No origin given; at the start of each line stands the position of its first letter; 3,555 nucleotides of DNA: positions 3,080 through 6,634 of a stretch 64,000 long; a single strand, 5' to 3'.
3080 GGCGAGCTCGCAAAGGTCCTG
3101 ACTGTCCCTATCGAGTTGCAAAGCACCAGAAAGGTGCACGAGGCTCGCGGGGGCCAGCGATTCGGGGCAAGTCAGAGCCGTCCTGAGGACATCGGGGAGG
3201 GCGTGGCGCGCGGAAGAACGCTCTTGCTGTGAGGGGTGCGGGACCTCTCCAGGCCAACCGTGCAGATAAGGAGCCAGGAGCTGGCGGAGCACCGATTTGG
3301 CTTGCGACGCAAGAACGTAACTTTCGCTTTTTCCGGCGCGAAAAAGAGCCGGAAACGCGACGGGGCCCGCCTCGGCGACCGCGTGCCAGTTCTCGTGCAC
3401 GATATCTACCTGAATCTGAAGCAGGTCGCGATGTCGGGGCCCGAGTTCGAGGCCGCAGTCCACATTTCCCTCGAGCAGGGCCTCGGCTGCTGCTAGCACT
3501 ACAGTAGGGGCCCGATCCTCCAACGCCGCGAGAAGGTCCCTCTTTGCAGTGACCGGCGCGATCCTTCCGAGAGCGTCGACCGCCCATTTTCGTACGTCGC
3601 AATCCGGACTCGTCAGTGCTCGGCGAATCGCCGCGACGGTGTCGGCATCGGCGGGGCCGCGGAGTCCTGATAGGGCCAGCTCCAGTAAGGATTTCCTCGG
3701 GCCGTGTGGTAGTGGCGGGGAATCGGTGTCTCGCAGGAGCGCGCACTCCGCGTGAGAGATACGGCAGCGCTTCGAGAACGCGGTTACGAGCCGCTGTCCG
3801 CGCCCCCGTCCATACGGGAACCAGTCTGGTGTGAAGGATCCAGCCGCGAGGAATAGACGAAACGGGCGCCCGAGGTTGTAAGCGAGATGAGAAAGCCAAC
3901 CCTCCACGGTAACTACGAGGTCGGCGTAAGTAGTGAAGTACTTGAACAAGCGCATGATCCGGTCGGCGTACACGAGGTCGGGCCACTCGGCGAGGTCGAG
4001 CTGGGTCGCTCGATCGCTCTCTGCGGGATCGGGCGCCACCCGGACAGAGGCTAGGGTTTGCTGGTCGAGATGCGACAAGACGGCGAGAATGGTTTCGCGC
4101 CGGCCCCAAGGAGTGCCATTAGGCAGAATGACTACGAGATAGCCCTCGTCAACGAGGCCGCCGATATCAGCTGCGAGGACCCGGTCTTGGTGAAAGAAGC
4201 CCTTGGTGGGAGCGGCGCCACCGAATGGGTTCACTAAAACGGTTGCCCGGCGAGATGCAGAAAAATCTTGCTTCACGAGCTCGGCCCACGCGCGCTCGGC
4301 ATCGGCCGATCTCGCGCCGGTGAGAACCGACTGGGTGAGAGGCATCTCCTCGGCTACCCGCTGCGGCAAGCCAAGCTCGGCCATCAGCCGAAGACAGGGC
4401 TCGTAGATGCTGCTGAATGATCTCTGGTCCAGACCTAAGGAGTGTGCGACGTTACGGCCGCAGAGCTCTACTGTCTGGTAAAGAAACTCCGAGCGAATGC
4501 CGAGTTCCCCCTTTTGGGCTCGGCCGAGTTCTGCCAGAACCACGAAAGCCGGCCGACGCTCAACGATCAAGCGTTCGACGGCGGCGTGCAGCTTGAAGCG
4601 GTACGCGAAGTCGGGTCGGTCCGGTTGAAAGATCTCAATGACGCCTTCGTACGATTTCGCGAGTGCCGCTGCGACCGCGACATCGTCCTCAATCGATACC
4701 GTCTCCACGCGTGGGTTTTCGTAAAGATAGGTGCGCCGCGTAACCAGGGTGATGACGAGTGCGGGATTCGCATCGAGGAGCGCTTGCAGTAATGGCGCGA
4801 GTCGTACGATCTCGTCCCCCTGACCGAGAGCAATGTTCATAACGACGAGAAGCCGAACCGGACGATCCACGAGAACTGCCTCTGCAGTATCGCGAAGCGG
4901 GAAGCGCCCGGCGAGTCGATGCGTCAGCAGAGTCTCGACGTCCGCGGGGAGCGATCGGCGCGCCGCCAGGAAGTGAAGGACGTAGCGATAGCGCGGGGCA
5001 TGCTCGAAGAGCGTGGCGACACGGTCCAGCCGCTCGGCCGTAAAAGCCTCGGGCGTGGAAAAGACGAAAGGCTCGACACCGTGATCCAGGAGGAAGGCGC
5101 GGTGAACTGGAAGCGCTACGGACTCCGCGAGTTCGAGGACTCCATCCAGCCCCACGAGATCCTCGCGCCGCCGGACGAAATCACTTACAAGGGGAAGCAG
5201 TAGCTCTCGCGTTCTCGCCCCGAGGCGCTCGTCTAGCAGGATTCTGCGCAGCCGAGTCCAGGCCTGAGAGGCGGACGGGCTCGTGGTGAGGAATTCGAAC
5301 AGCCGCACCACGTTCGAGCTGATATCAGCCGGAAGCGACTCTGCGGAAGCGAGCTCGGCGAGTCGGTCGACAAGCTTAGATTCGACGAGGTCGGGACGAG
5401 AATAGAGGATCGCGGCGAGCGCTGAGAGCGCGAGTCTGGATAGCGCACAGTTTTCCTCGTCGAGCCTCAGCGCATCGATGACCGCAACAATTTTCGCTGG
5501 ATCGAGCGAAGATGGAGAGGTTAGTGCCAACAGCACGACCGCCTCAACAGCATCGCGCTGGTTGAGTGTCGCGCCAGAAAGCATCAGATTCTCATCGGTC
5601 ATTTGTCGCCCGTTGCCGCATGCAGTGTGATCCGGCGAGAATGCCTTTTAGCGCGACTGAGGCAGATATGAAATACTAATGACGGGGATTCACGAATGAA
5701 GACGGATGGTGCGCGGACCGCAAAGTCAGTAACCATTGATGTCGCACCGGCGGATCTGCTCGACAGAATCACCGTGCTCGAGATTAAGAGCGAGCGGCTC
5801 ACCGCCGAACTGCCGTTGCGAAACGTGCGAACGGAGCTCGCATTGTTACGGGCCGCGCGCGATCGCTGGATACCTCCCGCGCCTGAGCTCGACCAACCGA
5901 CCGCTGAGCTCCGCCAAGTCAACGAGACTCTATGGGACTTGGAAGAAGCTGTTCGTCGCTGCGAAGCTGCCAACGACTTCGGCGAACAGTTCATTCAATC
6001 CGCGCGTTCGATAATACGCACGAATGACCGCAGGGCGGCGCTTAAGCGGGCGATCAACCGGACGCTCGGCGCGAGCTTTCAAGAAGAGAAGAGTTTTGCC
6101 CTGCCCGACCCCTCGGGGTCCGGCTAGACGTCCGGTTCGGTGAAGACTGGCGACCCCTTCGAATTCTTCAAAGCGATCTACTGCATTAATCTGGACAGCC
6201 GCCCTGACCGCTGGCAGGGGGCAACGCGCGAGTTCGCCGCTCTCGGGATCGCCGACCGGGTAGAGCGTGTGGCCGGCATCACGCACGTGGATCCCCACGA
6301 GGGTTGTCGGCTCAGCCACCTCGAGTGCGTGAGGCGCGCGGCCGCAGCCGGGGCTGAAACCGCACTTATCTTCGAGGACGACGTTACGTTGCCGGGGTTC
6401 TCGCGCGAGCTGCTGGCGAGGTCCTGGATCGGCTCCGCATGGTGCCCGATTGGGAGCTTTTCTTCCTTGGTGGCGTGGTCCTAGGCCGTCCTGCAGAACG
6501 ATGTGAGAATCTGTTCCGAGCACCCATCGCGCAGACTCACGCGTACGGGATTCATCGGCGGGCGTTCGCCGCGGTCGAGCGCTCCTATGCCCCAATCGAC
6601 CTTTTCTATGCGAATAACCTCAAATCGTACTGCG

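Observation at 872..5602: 1576-aa protein built from two tandem [helical domain + GT9 heptosyltransferase-like + HEAT repeat] modules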

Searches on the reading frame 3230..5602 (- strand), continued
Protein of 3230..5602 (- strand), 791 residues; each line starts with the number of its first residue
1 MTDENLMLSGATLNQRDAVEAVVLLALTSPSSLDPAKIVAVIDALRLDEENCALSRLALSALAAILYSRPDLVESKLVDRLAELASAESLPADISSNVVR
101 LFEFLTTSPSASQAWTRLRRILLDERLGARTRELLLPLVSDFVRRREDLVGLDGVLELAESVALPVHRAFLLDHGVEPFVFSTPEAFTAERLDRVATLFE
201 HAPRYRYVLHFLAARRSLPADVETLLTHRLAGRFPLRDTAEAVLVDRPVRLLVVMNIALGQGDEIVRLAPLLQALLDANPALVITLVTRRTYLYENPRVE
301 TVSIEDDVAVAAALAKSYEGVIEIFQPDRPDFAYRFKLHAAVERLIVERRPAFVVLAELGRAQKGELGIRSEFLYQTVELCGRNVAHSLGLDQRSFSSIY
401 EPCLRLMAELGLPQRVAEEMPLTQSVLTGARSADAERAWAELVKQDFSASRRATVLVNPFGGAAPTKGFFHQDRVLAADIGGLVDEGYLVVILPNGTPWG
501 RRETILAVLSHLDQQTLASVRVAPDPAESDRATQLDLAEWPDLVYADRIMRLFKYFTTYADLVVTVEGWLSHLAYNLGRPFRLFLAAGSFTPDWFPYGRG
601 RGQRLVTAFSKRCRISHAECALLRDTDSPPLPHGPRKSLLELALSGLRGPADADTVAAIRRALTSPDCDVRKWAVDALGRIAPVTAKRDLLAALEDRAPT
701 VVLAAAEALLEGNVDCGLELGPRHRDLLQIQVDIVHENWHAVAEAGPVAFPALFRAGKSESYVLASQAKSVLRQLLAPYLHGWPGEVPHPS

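Call 49: find_related_loci(query=A1, collection=metagenome_contigs, flank=8000)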
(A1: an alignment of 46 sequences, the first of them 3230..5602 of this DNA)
Query A1 (791 aa) in metagenome_contigs; peptide patterns used: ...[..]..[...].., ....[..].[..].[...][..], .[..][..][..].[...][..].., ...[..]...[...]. (x = any residue, [..] = any of these).
600 stretches matched a pattern (row limit reached: there are more); 25 encode a relative of the query (tblastn E <= 1e-3); 25 distinct loci.
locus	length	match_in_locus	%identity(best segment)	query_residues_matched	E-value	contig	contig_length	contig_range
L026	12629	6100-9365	56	11-788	0e+0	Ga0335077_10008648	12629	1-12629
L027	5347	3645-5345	62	1-570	0e+0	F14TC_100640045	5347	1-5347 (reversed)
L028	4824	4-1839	51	170-780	0e+0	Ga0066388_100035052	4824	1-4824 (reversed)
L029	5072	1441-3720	44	10-776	1e-158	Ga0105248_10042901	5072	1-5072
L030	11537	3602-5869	45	13-776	3e-153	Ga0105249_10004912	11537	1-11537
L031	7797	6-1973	47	118-780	3e-152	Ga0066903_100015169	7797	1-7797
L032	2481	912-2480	46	1-524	1e-143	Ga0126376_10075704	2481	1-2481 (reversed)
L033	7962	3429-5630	42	22-777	3e-132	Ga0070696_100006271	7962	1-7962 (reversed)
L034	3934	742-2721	41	11-688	2e-133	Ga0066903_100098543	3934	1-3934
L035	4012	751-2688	40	22-683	2e-124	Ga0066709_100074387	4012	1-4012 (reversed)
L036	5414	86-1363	50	365-789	3e-120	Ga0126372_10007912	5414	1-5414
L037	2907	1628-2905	52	1-417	5e-123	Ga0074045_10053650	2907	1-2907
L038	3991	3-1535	43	258-784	1e-116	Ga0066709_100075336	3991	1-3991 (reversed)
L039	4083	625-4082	37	13-776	3e-111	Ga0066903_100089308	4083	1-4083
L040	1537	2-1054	59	429-780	6e-119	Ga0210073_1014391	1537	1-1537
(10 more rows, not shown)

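Call 58: find_encoding_contigs(protein=P0001, flank=10000, max_places=2)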
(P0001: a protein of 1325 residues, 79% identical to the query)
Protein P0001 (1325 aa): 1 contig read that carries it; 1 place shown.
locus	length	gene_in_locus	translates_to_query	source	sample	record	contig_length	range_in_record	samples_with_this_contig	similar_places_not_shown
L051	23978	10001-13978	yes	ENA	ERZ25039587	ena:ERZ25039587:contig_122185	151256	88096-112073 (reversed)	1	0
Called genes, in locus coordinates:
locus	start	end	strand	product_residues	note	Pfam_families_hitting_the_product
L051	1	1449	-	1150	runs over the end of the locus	PF02811:PHP, PF07733:DNA_pol3_alpha, PF17657:DNA_pol3_finger, PF14579:HHH_6, PF01336:tRNA_anti-codon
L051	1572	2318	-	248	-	PF01386:Ribosomal_L25p, PF14693:Ribosomal_TL5_C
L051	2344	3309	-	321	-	PF13793:Pribosyltran_N, PF00156:Pribosyltran, PF14572:Pribosyl_synth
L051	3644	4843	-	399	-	PF13439:Glyco_transf_4 (weak), PF20706:GT4-conflict (weak), PF00534:Glycos_transf_1, PF13692:Glyco_trans_1_4, PF13524:Glyco_trans_1_2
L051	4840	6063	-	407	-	PF13439:Glyco_transf_4, PF13579:Glyco_trans_4_4, PF00534:Glycos_transf_1, PF13692:Glyco_trans_1_4, PF13524:Glyco_trans_1_2 (weak)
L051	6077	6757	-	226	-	PF00288:GHMP_kinases_N, PF08544:GHMP_kinases_C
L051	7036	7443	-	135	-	-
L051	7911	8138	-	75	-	-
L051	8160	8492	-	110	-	-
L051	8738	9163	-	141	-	PF19662:DUF6165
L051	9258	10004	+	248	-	-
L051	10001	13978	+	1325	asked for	PF02985:HEAT (faint), PF13646:HEAT_2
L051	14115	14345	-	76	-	-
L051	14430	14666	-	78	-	-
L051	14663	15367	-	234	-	-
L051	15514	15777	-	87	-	PF05402:PqqD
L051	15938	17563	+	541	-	PF07969:Amidohydro_3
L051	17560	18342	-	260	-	PF03130:HEAT_PBS (faint), PF13646:HEAT_2 (weak), PF02985:HEAT (faint), PF13646:HEAT_2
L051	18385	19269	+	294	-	PF11306:DUF3108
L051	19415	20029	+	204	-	PF01323:DSBA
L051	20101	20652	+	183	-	PF02834:LigT_PEase, PF13563:2_5_RNA_ligase2, PF02834:LigT_PEase (weak)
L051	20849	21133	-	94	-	-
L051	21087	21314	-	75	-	PF04199:Cyclase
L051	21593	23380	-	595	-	PF01019:G_glu_transpept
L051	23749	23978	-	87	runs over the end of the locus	-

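Call 66: search_protein_families(library=pfam, proteins=[L022:5755-20073:+, L019:2319-9473:+, L018:3-6470:+], max_evalue=0.0001)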
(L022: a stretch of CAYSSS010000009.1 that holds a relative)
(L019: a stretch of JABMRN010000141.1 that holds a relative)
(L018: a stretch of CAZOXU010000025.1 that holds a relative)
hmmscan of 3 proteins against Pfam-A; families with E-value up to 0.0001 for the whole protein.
L022:5755-20073:+ (4773 aa): 4 families
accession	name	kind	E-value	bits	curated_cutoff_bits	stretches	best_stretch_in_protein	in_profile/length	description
PF04542.20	Sigma70_r2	-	5.4e-18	65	24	1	3747-3815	1-69/71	Sigma-70 region 2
PF01075.23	Glyco_transf_9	-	4.4e-07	29.9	22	1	1553-1698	77-214/247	Glycosyltransferase family 9 (heptosyltransferase)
PF13646.12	HEAT_2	-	1.1e-05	26.1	27.7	1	2966-3032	3-69/88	HEAT repeats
PF08279.18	HTH_11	-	5.6e-05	23.4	25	0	4131-4164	2-37/55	HTH domain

L019:2319-9473:+ (2385 aa): 2 families
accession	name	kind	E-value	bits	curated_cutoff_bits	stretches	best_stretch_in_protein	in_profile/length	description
PF08241.18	Methyltransf_11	-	1.6e-07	32.3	21.2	1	2046-2124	21-89/95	Methyltransferase domain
PF13649.12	Methyltransf_25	-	7.9e-06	26.9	27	0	2040-2123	19-94/97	Methyltransferase domain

L018:3-6470:+ (2156 aa): 0 families

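Call 68: search_protein_families(library=pfam, alignment_id=A1, max_evalue=0.1)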
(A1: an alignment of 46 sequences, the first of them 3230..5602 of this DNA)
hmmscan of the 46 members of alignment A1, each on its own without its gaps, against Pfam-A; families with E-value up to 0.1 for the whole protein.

A. member 1, window:3230-5602:- (791 aa): 2 families
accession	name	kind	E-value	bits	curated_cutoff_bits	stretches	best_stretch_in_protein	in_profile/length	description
PF13646.12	HEAT_2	-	2e-07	31.6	27.7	1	641-709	18-87/88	HEAT repeats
PF02985.28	HEAT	-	0.0085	16.7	23.5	0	659-684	5-30/31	HEAT repeat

B. families by the number of members that match (of 46 scanned): 14 families
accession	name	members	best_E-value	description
PF13646.12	HEAT_2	45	1.9e-16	HEAT repeats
PF02985.28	HEAT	30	1.2e-10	HEAT repeat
PF00514.29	Arm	9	0.0003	Armadillo/beta-catenin-like repeat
PF13513.12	HEAT_EZ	8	0.00023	HEAT-like repeat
PF03130.22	HEAT_PBS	5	0.0017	PBS lyase HEAT-like repeat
PF22262.2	DUF6950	2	0.0022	Domain of unknown function (DUF6950)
PF00535.33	Glycos_transf_2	1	6.3e-10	Glycosyl transferase family 2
PF17853.6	GGDEF_2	1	0.007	GGDEF-like domain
PF03790.18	KNOX1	1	0.01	KNOX1 domain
PF14609.11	GCP5-Mod21_N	1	0.016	Gamma-Tubulin ring complex non-core subunit mod21, N-terminal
PF24714.1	TOR1L1_N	1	0.04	TORTIFOLIA1 N-terminal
PF01075.23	Glyco_transf_9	1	0.052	Glycosyltransferase family 9 (heptosyltransferase)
PF03475.19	YiiM_3-alpha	1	0.062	YiiM-like, 3-alpha helix domain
PF12765.13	Cohesin_HEAT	1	0.096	HEAT repeat associated with sister chromatid cohesion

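Call 78: search_protein_representatives(alignment_id=A1)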
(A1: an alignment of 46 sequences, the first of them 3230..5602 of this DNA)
Query: 46 sequences, 780 profile positions. Proteins with E-value up to 0.001 (for the whole library): 61203; up to 1e-10: 17102; up to 1e-30: 1212. The best 150 are listed.
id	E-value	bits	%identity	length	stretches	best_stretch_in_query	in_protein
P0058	0.0e+00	2160.3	-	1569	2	9-769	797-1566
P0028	0.0e+00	1122.6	-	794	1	6-776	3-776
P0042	4.2e-297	1004.3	-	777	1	8-773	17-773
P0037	7.9e-288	973.6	-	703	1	87-771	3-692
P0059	2.9e-281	951.9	-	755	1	46-770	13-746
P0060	5.6e-277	937.7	-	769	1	9-767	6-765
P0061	9.5e-277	936.9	-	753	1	48-773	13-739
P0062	5.3e-250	848.5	-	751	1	13-770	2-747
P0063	1.3e-245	833.9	-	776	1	16-770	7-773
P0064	1.3e-242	824.1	-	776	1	7-767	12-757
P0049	6.3e-237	805.3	-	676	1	88-770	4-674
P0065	2.5e-232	790.1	-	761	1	7-766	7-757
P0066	3.9e-231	786.1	-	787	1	15-775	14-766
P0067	9.6e-230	781.5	-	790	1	7-761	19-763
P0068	1.7e-223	760.8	-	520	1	122-600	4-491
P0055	4.8e-184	630.4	-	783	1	42-773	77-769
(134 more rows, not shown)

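Call 94: search_protein_families(library=pfam, proteins=[L024:6667-7455:-, L024:15433-16305:+, L024:18524-20113:+], max_evalue=1)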
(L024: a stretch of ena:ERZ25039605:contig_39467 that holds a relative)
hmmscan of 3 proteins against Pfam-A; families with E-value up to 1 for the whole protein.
L024:6667-7455:- (262 aa): 1 family
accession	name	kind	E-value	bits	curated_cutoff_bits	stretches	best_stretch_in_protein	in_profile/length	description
PF01755.23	Glyco_transf_25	-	6.3e-06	26.6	24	1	6-85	29-99/199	Glycosyltransferase family 25 (LPS biosynthesis protein)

L024:15433-16305:+ (290 aa): 4 families
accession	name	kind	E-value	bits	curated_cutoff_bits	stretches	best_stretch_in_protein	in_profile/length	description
PF00535.33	Glycos_transf_2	-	2.1e-18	67.3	23.3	1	6-166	1-167/168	Glycosyl transferase family 2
PF13641.12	Glyco_tranf_2_3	-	1.6e-06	28.8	27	1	5-116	3-122/230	Glycosyltransferase like family 2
PF10111.15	Glyco_tranf_2_2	-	9e-05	22.5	27.3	1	8-119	3-121/276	Glycosyltransferase like family 2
PF13632.12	Glyco_trans_2_3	-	0.014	15.7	27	1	87-251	6-172/198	Glycosyl transferase family group 2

L024:18524-20113:+ (529 aa): 4 families
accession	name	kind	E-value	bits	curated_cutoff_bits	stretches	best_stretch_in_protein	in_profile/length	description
PF13704.12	Glyco_tranf_2_4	-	6.2e-15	55.9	27.5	1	345-431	1-84/98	Glycosyl transferase family 2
PF00535.33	Glycos_transf_2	-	3.6e-07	30.7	23.3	1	344-433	6-93/168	Glycosyl transferase family 2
PF04055.27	Radical_SAM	-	3.1e-06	27.9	29.5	1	17-151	5-142/166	Radical SAM superfamily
PF13186.11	SPASM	-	9.2e-06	26.3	21.5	1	238-304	1-67/67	Iron-sulfur cluster-binding domain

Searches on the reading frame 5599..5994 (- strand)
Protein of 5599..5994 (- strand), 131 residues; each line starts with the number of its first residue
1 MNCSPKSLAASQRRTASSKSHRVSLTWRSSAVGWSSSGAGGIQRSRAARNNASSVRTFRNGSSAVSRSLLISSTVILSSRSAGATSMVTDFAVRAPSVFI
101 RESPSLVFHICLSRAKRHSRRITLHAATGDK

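Call 7: search_protein_families(library=ncbifam, proteins=[window:5599-5994:-], max_evalue=0.1)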
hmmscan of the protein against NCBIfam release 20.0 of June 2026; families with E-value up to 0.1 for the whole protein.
window:5599-5994:- (131 aa): 0 families

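Call 13: search_protein_families(library=pfam, proteins=[window:5599-5994:-], max_evalue=0.1)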
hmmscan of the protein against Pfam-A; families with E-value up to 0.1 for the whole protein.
window:5599-5994:- (131 aa): 0 families

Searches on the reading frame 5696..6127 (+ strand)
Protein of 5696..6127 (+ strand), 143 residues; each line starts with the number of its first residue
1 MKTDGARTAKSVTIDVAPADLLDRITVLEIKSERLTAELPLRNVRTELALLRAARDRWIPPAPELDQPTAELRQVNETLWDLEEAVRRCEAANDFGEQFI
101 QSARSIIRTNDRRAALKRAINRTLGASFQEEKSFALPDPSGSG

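Call 48: search_protein_families(library=ncbifam, proteins=[window:5696-6127:+], max_evalue=1)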
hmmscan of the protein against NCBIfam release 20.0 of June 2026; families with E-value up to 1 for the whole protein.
window:5696-6127:+ (143 aa): 0 families

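Call 94: search_protein_families(library=pfam, proteins=[window:5696-6127:+], max_evalue=1)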
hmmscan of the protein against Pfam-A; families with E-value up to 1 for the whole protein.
window:5696-6127:+ (143 aa): 2 families
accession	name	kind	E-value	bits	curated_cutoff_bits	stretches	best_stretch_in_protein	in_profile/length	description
PF19662.4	DUF6165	-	3.1e-11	43.6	27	1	14-137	3-118/134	Family of unknown function (DUF6165)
PF14063.11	DUF4254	-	0.00085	19.6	27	1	71-129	6-61/144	Protein of unknown function (DUF4254)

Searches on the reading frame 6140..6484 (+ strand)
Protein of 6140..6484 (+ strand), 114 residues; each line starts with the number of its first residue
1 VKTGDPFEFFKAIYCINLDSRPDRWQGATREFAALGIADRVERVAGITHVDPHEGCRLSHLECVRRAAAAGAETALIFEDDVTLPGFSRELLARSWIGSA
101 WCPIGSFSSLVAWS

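Call 94: search_protein_families(library=pfam, proteins=[window:6140-6484:+], max_evalue=1)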
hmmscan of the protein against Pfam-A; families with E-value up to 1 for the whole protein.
window:6140-6484:+ (114 aa): 1 family
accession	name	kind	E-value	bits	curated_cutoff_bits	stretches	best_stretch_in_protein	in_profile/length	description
PF01755.23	Glyco_transf_25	-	9.7e-07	29.3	24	1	6-84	29-98/199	Glycosyltransferase family 25 (LPS biosynthesis protein)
